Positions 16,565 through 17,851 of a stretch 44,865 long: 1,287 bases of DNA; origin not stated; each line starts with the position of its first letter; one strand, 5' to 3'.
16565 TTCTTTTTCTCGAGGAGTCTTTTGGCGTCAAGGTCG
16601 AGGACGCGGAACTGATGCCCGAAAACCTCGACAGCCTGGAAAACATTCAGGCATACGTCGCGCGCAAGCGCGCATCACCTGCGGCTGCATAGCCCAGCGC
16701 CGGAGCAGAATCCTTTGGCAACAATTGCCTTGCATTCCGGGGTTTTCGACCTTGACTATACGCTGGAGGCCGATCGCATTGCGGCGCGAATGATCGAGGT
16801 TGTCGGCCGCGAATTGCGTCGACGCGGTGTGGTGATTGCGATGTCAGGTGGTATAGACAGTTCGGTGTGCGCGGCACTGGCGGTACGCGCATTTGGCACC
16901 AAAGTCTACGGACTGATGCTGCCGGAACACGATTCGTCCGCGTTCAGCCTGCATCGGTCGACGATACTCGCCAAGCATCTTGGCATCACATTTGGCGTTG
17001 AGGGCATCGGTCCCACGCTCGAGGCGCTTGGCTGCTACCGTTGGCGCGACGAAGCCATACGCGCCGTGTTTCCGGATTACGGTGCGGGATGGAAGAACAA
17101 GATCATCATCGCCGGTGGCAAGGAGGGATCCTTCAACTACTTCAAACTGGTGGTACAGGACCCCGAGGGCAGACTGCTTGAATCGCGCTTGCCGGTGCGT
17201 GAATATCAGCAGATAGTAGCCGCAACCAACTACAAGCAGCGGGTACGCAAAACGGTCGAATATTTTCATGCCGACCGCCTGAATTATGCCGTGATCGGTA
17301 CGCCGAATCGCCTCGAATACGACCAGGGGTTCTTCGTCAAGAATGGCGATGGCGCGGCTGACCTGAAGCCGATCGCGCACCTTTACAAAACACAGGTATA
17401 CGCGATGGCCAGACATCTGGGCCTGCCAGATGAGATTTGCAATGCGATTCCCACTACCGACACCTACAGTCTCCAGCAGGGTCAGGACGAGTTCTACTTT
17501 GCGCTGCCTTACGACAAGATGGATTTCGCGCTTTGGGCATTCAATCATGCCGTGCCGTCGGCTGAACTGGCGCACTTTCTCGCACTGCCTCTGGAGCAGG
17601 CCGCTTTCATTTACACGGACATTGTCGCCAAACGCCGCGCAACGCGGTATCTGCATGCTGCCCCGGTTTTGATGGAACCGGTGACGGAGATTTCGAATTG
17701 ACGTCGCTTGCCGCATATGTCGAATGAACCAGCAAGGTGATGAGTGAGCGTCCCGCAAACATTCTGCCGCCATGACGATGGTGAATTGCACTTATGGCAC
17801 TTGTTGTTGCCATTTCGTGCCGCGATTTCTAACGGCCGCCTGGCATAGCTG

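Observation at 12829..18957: Stand-alone five-gene adenylation / carrier-protein / amidation / GNAT cassette with no pathway context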

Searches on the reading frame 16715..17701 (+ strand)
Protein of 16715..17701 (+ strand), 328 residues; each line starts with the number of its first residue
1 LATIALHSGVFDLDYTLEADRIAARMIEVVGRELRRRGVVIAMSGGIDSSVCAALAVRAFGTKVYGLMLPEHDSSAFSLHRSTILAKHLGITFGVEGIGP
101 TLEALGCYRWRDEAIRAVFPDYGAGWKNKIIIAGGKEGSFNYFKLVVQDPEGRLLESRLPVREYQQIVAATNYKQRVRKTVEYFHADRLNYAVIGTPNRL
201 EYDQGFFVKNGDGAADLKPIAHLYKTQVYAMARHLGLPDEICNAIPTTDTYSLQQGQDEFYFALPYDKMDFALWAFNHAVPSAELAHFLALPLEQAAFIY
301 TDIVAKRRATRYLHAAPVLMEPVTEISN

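Call 3: search_protein_families(library=pfam, proteins=[window:16715-17701:+], max_evalue=0.01)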
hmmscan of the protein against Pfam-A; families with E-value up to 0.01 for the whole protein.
window:16715-17701:+ (328 aa): 3 families
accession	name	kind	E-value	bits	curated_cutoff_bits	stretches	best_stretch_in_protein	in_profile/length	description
PF02540.23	NAD_synthase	-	2.8e-40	138.4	21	2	164-298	95-227/242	NAD synthase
PF03054.22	tRNA_Me_trans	-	2e-05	24.8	20.6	1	39-75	3-38/202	tRNA methyl transferase HUP domain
PF06508.19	QueC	-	0.0084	16.1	22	0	39-87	2-49/210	Queuosine biosynthesis protein QueC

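Call 4: search_protein_families(library=ncbifam, proteins=[window:16715-17701:+], max_evalue=0.01)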
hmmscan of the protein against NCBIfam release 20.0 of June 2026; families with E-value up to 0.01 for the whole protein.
window:16715-17701:+ (328 aa): 11 families
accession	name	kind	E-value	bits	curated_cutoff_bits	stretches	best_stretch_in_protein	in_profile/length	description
NF002048.0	PRK00876.1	subfamily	3.3e-142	473.2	313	1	6-325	7-328/330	NAD(+) synthase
NF010587.0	PRK13980.1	equivalog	8.8e-44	149.7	255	2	166-299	109-241/267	NAD+ synthase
TIGR00552.1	nadE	equivalog_domain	2.5e-37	128.4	63.65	2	157-274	96-211/251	NAD(+) synthase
NF001979.1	PRK00768.1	equivalog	3.1e-23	82.6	250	1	170-270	132-233/266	NAD(+) synthase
NF010588.0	PRK13981.1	equivalog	7.1e-19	67.6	479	2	37-104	286-354/546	NAD+ synthase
TIGR00884.1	guaA_Cterm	equivalog_domain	2.4e-09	36.9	338.75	1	24-68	4-48/310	glutamine-hydrolyzing GMP synthase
NF000848.1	PRK00074.1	equivalog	4.3e-08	32.2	400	1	14-64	191-242/512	glutamine-hydrolyzing GMP synthase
NF001138.1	PRK00143.1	equivalog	1.4e-06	27.5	284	1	39-75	2-37/345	tRNA 2-thiouridine(34) synthase MnmA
TIGR00268.2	TIGR00268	equivalog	1.5e-06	27.7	150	1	38-93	15-71/259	ATP-dependent sacrificial sulfur transferase LarE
TIGR00420.1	trmU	equivalog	9.7e-05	21.4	236.95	1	39-75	3-38/351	tRNA 2-thiouridine(34) synthase MnmA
TIGR00364.1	TIGR00364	equivalog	0.0056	16.3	150.3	0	40-67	2-28/201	7-cyano-7-deazaguanine synthase QueC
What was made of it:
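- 16715..17701 (+): Gene 4: NadE-family PP-loop ATP pyrophosphatase (328 aa). It has no glutaminase domain and carries an extra three-stranded sheet at about residues 127-158. It matches NAD_synthase and scores 473 bits on NF002048/PRK00876 (cut-off 313) (calls 3, 4).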

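Call 18: search_solved_structures(query=window:16715-17701:+, max_evalue=0.001, show_alignments=1)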
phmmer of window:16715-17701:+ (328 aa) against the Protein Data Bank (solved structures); distinct sequences matched with E-value up to 0.001: 21.
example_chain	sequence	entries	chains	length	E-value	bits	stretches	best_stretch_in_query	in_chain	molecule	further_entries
2e18_A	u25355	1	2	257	9.5e-31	110.2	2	172-316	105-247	NH(3)-dependent NAD(+) synthetase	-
3fiu_A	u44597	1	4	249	2.8e-21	79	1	162-271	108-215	NH(3)-dependent NAD(+) synthetase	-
3p52_A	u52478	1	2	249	8.6e-20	74.1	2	156-276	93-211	NH(3)-dependent NAD(+) synthetase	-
4xfd_A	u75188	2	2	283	3.7e-17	65.5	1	170-281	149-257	NH(3)-dependent NAD(+) synthetase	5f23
3dpi_A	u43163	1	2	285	3.5e-16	62.3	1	165-273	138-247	NAD+ synthetase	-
3q4g_A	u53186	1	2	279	6.8e-16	61.3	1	171-282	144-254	NH(3)-dependent NAD(+) synthetase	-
5wp0_A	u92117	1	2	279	1.1e-15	60.6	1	170-272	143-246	NH(3)-dependent NAD(+) synthetase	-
1xng_A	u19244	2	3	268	3.5e-15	59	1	170-271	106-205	NH(3)-dependent NAD(+) synthetase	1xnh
2pz8_A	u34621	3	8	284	9.9e-13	51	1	172-273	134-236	NH(3)-dependent NAD(+) synthetase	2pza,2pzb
4q16_A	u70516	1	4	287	4.9e-12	48.7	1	171-273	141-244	NH(3)-dependent NAD(+) synthetase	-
1ee1_A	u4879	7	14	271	9.4e-12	47.7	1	172-273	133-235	NH(3)-DEPENDENT NAD(+) SYNTHETASE | NAD SYNTHETASE | PROTEIN (NAD SYNTHETASE)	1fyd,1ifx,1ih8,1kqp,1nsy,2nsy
6c8q_A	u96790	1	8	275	4.6e-10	42.2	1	172-271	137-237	NH(3)-dependent NAD(+) synthetase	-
3hmq_A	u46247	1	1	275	5.3e-10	42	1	170-272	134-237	NH(3)-dependent NAD(+) synthetase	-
6kv3_A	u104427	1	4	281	6.2e-10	41.8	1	171-271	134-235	NH(3)-dependent NAD(+) synthetase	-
5kha_A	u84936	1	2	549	8.3e-10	41.3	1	37-98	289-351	Glutamine-dependent NAD+ synthetase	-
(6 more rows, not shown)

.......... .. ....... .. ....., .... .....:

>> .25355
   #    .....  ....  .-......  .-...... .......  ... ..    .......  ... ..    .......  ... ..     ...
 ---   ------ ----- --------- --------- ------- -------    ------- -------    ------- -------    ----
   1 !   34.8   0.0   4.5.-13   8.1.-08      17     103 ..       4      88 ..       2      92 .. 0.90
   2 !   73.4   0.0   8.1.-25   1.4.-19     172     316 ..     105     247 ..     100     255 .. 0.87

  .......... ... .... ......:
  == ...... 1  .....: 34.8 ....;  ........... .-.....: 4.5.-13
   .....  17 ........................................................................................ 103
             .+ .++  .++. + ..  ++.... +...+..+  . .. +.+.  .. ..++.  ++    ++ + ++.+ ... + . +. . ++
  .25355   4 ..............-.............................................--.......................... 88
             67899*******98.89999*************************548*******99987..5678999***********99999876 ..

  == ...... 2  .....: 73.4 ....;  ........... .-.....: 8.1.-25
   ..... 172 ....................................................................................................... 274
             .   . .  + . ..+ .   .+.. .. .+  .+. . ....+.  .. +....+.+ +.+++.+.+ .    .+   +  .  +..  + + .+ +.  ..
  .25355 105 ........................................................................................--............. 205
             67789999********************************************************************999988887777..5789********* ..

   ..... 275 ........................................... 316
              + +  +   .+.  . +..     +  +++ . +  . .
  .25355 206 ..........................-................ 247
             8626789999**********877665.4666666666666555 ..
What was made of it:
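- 16715..17701 (+): Relative to P. horikoshii NadE there is an insertion of about 50 residues (query 104-171 spans what is residues 89-104 there) (call 18).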

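Call 19: find_homologous_proteins(query=window:16715-17701:+, max_evalue=1e-30)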
Query window:16715-17701:+ (328 aa): 8000 proteins with E <= 1e-30 among 8000 candidates; the best 120 are listed.
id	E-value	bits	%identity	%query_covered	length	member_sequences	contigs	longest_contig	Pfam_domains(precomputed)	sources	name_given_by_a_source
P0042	4.0e-219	744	100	100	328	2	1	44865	PF03054.23,PF02540.24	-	-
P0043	2.5e-189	646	87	98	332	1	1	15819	PF02540.24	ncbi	ncbi:MAG: NAD(+) synthase [Betaproteobacteria bacterium]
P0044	2.9e-176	603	81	98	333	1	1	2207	PF02540.24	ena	-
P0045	7.5e-176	602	81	98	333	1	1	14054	PF02540.24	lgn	-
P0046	1.3e-175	601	83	98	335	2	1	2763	PF02540.24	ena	-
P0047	2.8e-175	600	82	99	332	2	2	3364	PF02540.24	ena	-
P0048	7.9e-175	598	81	99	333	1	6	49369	PF02540.24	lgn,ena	-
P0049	1.8e-174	597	81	98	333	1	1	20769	PF02540.24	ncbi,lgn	-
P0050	1.1e-173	595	80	99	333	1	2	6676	PF02540.24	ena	-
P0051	5.6e-171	586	81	98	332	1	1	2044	PF02540.24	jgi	jgi:NAD+ synthase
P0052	3.9e-169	580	82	96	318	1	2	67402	PF02540.24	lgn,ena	-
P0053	1.0e-168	578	-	-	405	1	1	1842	PF00733.28,PF02540.24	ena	-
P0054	2.5e-168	577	79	99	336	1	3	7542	PF02540.24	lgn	-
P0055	5.5e-168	576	80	98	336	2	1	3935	PF02540.24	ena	-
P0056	1.4e-167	575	77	100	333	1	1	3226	PF02540.24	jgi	jgi:NAD+ synthase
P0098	8.2e-159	546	74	99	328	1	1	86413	PF02540.24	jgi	jgi:NAD+ synthase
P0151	3.4e-155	534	72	99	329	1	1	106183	PF02540.24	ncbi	-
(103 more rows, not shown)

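Call 21: find_encoding_contigs(protein=P0151, flank=10000, max_places=1)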
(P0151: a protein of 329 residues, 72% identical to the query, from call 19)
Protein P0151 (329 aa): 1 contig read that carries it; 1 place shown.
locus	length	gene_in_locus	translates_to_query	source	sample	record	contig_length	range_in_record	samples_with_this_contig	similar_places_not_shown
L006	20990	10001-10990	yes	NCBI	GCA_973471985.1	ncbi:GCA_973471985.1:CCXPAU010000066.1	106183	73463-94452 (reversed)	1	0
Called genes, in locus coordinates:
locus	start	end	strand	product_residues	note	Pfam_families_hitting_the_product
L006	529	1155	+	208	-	PF02563:Poly_export, PF10531:SLBB, PF22461:SLBB_2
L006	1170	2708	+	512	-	PF00261:Tropomyosin (weak)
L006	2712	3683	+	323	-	-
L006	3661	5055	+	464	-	PF10082:BBP2_2 (faint)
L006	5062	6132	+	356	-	PF13191:AAA_16, PF20720:nSTAND3 (faint), PF01637:ATPase_2, PF13401:AAA_22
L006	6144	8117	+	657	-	PF13522:GATase_6, PF13537:GATase_7, PF00733:Asn_synthase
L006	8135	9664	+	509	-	PF00501:AMP-binding, PF13193:AMP-binding_C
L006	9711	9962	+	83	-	-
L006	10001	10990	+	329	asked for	PF02540:NAD_synthase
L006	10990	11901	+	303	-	PF01170:UPF0020 (weak), PF05175:MTS, PF06325:PrmA (weak), PF13847:Methyltransf_31, PF08241:Methyltransf_11 (faint), PF13649:Methyltransf_25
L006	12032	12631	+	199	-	PF00132:Hexapep (faint)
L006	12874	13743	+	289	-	PF01522:Polysacc_deac_1, PF11959:DUF3473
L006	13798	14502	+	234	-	PF13472:Lipase_GDSL_2 (weak)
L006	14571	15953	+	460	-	PF00501:AMP-binding (weak), PF27533:CapK_C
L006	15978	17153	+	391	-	PF13439:Glyco_transf_4, PF13579:Glyco_trans_4_4, PF20706:GT4-conflict (weak), PF00534:Glycos_transf_1, PF13692:Glyco_trans_1_4, PF13524:Glyco_trans_1_2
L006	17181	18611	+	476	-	-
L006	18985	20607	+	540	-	-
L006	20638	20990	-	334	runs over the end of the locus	-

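Call 22: find_encoding_contigs(protein=P0098, flank=10000, max_places=1)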
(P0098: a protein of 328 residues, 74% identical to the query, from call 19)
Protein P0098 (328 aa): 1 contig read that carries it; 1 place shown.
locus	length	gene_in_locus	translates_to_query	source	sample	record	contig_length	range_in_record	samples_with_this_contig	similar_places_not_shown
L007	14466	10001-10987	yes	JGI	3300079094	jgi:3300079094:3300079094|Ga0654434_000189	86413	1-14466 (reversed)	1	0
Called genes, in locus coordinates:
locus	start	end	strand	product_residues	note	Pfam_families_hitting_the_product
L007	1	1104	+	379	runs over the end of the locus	PF02350:Epimerase_2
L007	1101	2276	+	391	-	PF13439:Glyco_transf_4, PF13579:Glyco_trans_4_4 (weak), PF00534:Glycos_transf_1, PF13692:Glyco_trans_1_4, PF13524:Glyco_trans_1_2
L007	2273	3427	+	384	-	-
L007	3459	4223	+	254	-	PF02698:DUF218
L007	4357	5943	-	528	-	PF22842:Pel9A-like_beta_helix (weak)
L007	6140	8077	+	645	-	PF13522:GATase_6, PF13537:GATase_7, PF00733:Asn_synthase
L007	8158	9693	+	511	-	PF00501:AMP-binding, PF13193:AMP-binding_C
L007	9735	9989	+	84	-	-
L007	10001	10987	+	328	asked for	PF02540:NAD_synthase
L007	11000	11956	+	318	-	PF17827:PrmC_N (faint), PF01170:UPF0020 (weak), PF05175:MTS, PF06325:PrmA (weak), PF12847:Methyltransf_18 (weak), PF13847:Methyltransf_31, PF13649:Methyltransf_25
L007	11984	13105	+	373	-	-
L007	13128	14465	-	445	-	?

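Call 29: search_protein_families(library=ncbifam, proteins=[L006:6144-8117:+, L006:8135-9664:+, L006:9711-9962:+, L006:10001-10990:+, L006:10990-11901:+, L006:5062-6132:+, L006:3661-5055:+, L007:11984-13105:+, L007:11000-11956:+, L006:12874-13743:+], max_evalue=0.00001)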
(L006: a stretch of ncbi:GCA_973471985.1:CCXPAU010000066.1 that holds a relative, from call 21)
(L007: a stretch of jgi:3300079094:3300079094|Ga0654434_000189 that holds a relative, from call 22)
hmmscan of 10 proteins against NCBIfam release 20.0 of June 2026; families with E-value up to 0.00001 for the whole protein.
L006:6144-8117:+ (657 aa): 9 families
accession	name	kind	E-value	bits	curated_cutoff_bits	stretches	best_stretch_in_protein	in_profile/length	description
TIGR01536.1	asn_synth_AEB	equivalog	1.8e-154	515.6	267.1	1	2-565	1-517/517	asparagine synthase (glutamine-hydrolyzing)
TIGR03108.1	eps_aminotran_1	hypoth_equivalog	2.6e-138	462.5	816.9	1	1-615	1-609/628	XrtA/PEP-CTERM system amidotransferase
TIGR03104.1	trio_amidotrans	equivalog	4.4e-112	375.2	570.1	2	1-380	1-384/589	N-acetylglutaminylglutamine amidotransferase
NF006949.0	PRK09431.1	equivalog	5.4e-105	352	499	3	1-168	1-168/554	asparagine synthase B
NF033535.1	lass_lactam_cya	exception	1.2e-84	285.2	525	2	1-389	1-393/668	lasso peptide isopeptide bond-forming cyclase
NF033561.1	macrolact_Ik_Al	subfamily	1.1e-25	90.3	300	1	114-374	74-332/561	albusnodin/ikarugamycin family macrolactam cyclase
TIGR01134.1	purF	equivalog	2e-15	57.1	350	1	44-177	66-211/432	amidophosphoribosyltransferase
NF001484.0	PRK00331.1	subfamily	1.4e-13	50.1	381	1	62-183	87-216/601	isomerizing glutamine--fructose-6-phosphate transaminase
TIGR01135.1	glmS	equivalog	2.2e-13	49.6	418.05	1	62-181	86-213/607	glutamine--fructose-6-phosphate transaminase (isomerizing)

L006:8135-9664:+ (509 aa): 106 families (the best 25 are shown)
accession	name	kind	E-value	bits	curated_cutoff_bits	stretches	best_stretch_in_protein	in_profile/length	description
TIGR03098.1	ligase_PEP_1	hypoth_equivalog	3.3e-145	484.5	592.35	1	2-508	1-514/517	acyl-CoA ligase (AMP-forming), exosortase A system-associated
NF004837.0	PRK06187.1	subfamily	1.1e-122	410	476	1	2-507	9-517/531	long-chain-fatty-acid--CoA ligase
NF006182.0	PRK08316.1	subfamily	9.2e-108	361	663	1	4-506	14-511/523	fatty acyl-CoA synthetase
NF005801.1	PRK07656.1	equivalog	3.4e-92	309.7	657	1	7-508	7-499/500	FadD3 family acyl-CoA ligase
NF006181.0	PRK08314.1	subfamily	1.3e-87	294.4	705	1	3-504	26-546/563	long-chain-fatty-acid--CoA ligase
NF005702.0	PRK07514.1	subfamily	2.6e-86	290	558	1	4-506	6-494/506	malonyl-CoA synthase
NF009233.0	PRK12583.1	subfamily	1.1e-84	284.8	832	2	161-506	201-544/558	fatty acid CoA ligase family protein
TIGR01733.1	AA-adenyl-dom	subfamily_domain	5.5e-84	282.3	317.4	1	28-443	1-409/409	amino acid adenylation domain-containing protein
NF005307.0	PRK06839.1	equivalog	8.9e-84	281.9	748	1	5-508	6-489/496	o-succinylbenzoate--CoA ligase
NF005463.0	PRK07059.1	subfamily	1e-79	268.5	869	2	158-506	201-550/557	long-chain-fatty-acid--CoA ligase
NF005220.0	PRK06710.1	equivalog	7e-78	262.1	1116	2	158-505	203-546/563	long-chain-fatty-acid--CoA ligase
NF004797.0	PRK06145.1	equivalog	5.5e-77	259.2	850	1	7-506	8-489/499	acyl-CoA synthetase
NF004114.0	PRK05605.1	equivalog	7.5e-77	258.9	766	2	160-505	220-562/575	long-chain-fatty-acid--CoA ligase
NF052269.1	Staph_lig_FadD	equivalog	4.6e-76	256.1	650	1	17-507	16-488/499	long-chain-fatty-acid--CoA ligase FadD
NF004808.0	PRK06155.1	equivalog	6.7e-76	255.7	722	1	3-508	23-518/542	ATP-dependent acyl-CoA ligase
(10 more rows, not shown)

L006:9711-9962:+ (83 aa): 2 families
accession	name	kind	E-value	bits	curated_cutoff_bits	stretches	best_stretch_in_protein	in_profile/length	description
NF052616.1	ACP_for_OlsHI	equivalog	6.5e-15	55.2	130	1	1-82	1-82/83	ornithine lipid biosynthesis acyl carrier protein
NF058660.1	cispen_ACP_AmcB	equivalog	6.9e-12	45.4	80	1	6-81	4-79/80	cispentacin biosynthesis acyl carrier protein AmcB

L006:10001-10990:+ (329 aa): 8 families
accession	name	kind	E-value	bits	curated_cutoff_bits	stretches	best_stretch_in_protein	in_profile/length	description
NF002048.0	PRK00876.1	subfamily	4.6e-148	492.4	313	1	4-325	5-327/330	NAD(+) synthase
NF010587.0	PRK13980.1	equivalog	2.1e-50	171.4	255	2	167-310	109-251/267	NAD+ synthase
TIGR00552.1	nadE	equivalog_domain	5.2e-41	140.5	63.65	2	141-278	79-214/251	NAD(+) synthase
NF010588.0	PRK13981.1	equivalog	5.5e-24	84.5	479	2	37-106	286-355/546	NAD+ synthase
NF001979.1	PRK00768.1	equivalog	1.2e-23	84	250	1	167-274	128-236/266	NAD(+) synthase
TIGR00884.1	guaA_Cterm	equivalog_domain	3.4e-09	36.4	338.75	0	23-61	3-41/310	glutamine-hydrolyzing GMP synthase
TIGR00268.2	TIGR00268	equivalog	4.1e-09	36.1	150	1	37-97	14-74/259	ATP-dependent sacrificial sulfur transferase LarE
NF000848.1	PRK00074.1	equivalog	4.1e-08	32.3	400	0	16-64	193-241/512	glutamine-hydrolyzing GMP synthase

L006:10990-11901:+ (303 aa): 11 families
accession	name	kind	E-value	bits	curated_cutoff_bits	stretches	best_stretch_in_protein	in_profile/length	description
TIGR03534.1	RF_mod_PrmC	equivalog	2.9e-57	194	199.1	1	62-299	24-252/253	peptide chain release factor N(5)-glutamine methyltransferase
TIGR00536.1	hemK_fam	subfamily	9.2e-53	179.2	115.5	1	62-294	49-273/286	HemK family protein methyltransferase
TIGR03704.1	PrmC_rel_meth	equivalog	3.4e-42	144.6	248.8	1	69-280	28-231/251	putative protein N(5)-glutamine methyltransferase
TIGR03533.1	L3_gln_methyl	equivalog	2.7e-38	131.9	229.7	1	66-268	59-254/284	50S ribosomal protein L3 N(5)-glutamine methyltransferase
NF002421.0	PRK01544.1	equivalog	7.3e-21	74.5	567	1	131-299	139-302/524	bifunctional peptide chain release factor N(5)-glutamine methyltransferase PrmC/tRNA (guanosine(46)-N7)-methyltransferase TrmB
NF011529.0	PRK14968.1-3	equivalog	2.8e-14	53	162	1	127-260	31-151/198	putative methyltransferase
NF011527.0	PRK14968.1-1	equivalog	3.3e-12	46.5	242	1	109-293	19-179/192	putative methyltransferase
TIGR00537.1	hemK_rel_arch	hypoth_equivalog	2e-11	43.9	87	1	128-260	17-135/179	HemK2/MTQ2 family protein methyltransferase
NF011530.0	PRK14968.1-4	equivalog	4.6e-10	39.2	243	1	127-262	36-154/202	putative methyltransferase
NF001790.0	PRK00517.3-3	equivalog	2.5e-06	27.1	269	1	118-209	112-198/262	50S ribosomal protein L11 methyltransferase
NF001244.0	PRK00216.1-5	equivalog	6.7e-06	25.6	216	1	130-191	48-110/236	bifunctional demethylmenaquinone methyltransferase/2-methoxy-6-polyprenyl-1,4-benzoquinol methylase UbiE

L006:5062-6132:+ (356 aa): 1 family
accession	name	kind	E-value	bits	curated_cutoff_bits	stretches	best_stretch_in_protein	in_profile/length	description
TIGR03015.1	pepcterm_ATPase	hypoth_equivalog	7.7e-87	291.1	324.5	1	1-267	1-267/269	XrtA/PEP-CTERM system-associated ATPase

L006:3661-5055:+ (464 aa): 1 family
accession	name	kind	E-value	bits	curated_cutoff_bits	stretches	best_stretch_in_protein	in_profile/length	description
TIGR03016.1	pepcterm_hypo_1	hypoth_equivalog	4.6e-16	58.9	90.85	1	43-217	11-193/477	TIGR03016 family PEP-CTERM system-associated outer membrane protein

L007:11984-13105:+ (373 aa): 0 families

L007:11000-11956:+ (318 aa): 12 families
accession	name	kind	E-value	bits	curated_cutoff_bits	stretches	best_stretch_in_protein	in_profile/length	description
TIGR03534.1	RF_mod_PrmC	equivalog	1.2e-58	198.6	199.1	1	69-310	22-252/253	peptide chain release factor N(5)-glutamine methyltransferase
TIGR00536.1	hemK_fam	subfamily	1.9e-54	184.7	115.5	1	60-316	38-284/286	HemK family protein methyltransferase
TIGR03704.1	PrmC_rel_meth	equivalog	1.9e-38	132.3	248.8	1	77-302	27-242/251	putative protein N(5)-glutamine methyltransferase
TIGR03533.1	L3_gln_methyl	equivalog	2.6e-37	128.7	229.7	1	61-280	45-255/284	50S ribosomal protein L3 N(5)-glutamine methyltransferase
NF002421.0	PRK01544.1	equivalog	4.9e-23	81.6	567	1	73-296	52-289/524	bifunctional peptide chain release factor N(5)-glutamine methyltransferase PrmC/tRNA (guanosine(46)-N7)-methyltransferase TrmB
NF011529.0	PRK14968.1-3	equivalog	1.4e-14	54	162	1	137-293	30-174/198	putative methyltransferase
NF011527.0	PRK14968.1-1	equivalog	7.7e-12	45.3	242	1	131-293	32-169/192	putative methyltransferase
TIGR00537.1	hemK_rel_arch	hypoth_equivalog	2e-11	44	87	1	142-293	22-158/179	HemK2/MTQ2 family protein methyltransferase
NF011530.0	PRK14968.1-4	equivalog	6.8e-11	41.9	243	1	142-297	40-179/202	putative methyltransferase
NF047853.1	tRm6a37MtseTrmN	equivalog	4e-08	33.3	350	1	144-227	46-128/244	tRNA(1)(Val) (adenine(37)-N(6))-methyltransferase TrmN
NF046099.1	RSP_2647_MTase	equivalog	1.5e-06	27.3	600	1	140-228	216-304/391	RSP_2647 family RNA methyltransferase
NF001244.0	PRK00216.1-5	equivalog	7.8e-06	25.3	216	0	132-202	39-110/236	bifunctional demethylmenaquinone methyltransferase/2-methoxy-6-polyprenyl-1,4-benzoquinol methylase UbiE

L006:12874-13743:+ (289 aa): 8 families
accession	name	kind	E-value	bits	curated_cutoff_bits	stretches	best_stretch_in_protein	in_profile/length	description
TIGR03006.1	pepcterm_polyde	equivalog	3.9e-126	419.7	276.2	1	8-279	1-271/272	XrtA system polysaccharide deacetylase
TIGR02764.1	spore_ybaN_pdaB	equivalog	9.2e-15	54.9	237.4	1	37-119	15-97/191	polysaccharide deacetylase family sporulation protein PdaB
TIGR04243.1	nodulat_NodB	equivalog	9.3e-13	48.1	240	1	42-136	16-110/197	chitooligosaccharide deacetylase NodB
NF045821.1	PgAcgDacpgdA1_Bac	equivalog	6.7e-11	41.6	400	1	43-117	103-177/282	peptidoglycan-N-acetylglucosamine deacetylase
TIGR02884.1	spore_pdaA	equivalog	3.1e-08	33.6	298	1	34-115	42-124/224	delta-lactam-biosynthetic de-N-acetylase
TIGR03212.1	uraD_N-term-dom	equivalog_domain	3.2e-07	29.7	424.6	1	43-152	79-184/297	allantoinase PuuE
TIGR02873.1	spore_ylxY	hypoth_equivalog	1.7e-06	27.5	391.5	1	44-120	101-177/268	probable sporulation protein, polysaccharide deacetylase family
NF045822.1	PgAcgDacpgdA2_Bac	equivalog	3.9e-06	26.4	400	1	22-117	63-158/274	peptidoglycan-N-acetylglucosamine deacetylase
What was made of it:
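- On Exosortase A-associated acyl-CoA ligase, TIGR03098: The L006 copy scores 484 bits (call 29).
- Closest known: XrtA/PEP-CTERM. Different: The same holds for the copies inside an XrtA locus (call 29), so this is a paralogous set.
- L006 is a bona fide XrtA/PEP-CTERM locus (calls 21, 29). The optional methyltransferase scores 194-199 bits on the release-factor glutamine methyltransferase model, against a cut-off of 199.1 (call 29).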
